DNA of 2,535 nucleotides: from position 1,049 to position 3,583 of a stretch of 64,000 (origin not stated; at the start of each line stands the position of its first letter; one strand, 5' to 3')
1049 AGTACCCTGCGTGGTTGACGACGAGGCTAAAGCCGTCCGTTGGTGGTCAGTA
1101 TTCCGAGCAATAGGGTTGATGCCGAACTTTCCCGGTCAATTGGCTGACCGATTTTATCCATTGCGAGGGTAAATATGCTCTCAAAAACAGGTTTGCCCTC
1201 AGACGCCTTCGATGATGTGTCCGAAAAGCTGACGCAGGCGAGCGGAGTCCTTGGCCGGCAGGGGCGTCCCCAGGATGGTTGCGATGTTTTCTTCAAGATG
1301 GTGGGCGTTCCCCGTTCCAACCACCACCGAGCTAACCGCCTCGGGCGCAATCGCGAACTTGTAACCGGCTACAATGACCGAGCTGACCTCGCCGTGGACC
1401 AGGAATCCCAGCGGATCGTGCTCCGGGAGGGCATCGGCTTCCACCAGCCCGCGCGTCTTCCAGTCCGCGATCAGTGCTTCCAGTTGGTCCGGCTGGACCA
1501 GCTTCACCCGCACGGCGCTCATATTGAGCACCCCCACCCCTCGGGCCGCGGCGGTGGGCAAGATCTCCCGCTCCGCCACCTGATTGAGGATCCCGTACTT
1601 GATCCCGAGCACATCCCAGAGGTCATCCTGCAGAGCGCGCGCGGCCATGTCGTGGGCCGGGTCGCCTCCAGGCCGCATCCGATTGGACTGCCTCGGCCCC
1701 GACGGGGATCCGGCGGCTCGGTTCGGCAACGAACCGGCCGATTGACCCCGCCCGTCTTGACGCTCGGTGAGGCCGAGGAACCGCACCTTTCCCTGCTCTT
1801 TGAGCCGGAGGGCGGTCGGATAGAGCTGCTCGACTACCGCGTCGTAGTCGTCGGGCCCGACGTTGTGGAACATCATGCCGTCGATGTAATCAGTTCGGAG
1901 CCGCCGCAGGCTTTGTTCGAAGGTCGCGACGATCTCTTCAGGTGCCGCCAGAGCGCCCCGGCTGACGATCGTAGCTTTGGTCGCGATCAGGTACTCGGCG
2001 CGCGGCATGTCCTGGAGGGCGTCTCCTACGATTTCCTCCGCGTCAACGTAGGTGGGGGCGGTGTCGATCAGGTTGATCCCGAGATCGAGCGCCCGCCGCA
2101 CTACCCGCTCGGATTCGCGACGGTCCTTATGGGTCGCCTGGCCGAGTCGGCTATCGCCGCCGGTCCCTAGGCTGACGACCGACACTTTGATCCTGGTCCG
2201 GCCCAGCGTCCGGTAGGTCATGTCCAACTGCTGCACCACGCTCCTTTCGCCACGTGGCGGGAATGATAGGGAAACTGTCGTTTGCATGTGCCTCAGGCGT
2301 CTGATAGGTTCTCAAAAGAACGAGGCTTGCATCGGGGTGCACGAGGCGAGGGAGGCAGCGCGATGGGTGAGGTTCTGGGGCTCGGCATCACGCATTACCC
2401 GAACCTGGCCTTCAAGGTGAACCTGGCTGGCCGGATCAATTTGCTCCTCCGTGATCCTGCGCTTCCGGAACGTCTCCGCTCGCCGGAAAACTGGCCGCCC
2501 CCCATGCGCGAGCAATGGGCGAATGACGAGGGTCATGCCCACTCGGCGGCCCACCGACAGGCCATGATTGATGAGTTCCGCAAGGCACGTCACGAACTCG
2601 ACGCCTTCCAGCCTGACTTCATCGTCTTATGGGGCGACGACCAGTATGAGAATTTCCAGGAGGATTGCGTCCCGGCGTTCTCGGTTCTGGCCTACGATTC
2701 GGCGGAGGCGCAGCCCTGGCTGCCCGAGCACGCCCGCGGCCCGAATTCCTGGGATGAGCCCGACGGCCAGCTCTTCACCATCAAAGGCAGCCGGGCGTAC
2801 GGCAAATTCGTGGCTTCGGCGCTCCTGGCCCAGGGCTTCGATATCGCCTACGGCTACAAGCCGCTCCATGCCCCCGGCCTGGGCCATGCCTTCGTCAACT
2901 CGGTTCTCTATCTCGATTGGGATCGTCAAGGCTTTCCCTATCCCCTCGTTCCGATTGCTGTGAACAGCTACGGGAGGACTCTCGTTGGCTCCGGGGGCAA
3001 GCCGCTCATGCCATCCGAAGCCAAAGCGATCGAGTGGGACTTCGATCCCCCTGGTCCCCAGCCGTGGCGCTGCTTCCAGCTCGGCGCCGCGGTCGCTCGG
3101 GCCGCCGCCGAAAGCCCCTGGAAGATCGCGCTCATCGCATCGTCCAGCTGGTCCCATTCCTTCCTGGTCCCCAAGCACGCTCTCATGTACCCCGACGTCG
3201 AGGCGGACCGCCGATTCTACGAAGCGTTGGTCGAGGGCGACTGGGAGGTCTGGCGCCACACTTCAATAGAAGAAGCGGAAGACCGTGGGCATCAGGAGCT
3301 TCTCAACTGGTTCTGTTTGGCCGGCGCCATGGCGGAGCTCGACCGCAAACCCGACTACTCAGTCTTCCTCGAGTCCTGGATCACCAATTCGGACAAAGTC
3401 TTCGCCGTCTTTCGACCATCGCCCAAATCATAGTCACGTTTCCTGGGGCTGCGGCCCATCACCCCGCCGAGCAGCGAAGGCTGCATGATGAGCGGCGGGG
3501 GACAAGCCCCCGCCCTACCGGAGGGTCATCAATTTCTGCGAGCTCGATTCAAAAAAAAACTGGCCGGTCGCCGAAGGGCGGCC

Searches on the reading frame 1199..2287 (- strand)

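Call 68: search_protein_families(library=pfam, max_evalue=0.00001, proteins=[window:1199-2287:-])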
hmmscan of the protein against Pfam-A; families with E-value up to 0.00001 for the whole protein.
window:1199-2287:- (362 aa): 1 family
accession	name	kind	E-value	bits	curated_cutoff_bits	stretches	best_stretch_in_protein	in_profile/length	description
PF00248.27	Aldo_ket_red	-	3.1e-34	118.8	24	2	40-177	2-142/291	Aldo/keto reductase family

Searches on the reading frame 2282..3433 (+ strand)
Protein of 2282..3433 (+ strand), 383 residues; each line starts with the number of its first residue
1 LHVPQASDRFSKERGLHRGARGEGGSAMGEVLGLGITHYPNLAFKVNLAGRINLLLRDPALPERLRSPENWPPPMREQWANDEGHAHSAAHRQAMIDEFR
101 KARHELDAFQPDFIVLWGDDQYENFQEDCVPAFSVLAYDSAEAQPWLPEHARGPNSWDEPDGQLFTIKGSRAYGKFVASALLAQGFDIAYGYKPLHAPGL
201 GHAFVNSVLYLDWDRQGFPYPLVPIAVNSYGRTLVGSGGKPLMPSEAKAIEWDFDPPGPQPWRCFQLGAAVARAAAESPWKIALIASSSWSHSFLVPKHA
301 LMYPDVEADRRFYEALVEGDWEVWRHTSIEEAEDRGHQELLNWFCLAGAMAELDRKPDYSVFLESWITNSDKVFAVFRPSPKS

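Call 68: search_protein_families(library=pfam, max_evalue=0.00001, proteins=[window:2282-3433:+])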
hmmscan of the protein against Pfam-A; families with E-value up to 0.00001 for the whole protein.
window:2282-3433:+ (383 aa): 1 family
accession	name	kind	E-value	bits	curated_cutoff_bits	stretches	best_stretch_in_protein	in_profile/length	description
PF02900.23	LigB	-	5.3e-10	39.3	26.3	1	257-352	145-246/269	Catalytic LigB subunit of aromatic ring-opening dioxygenase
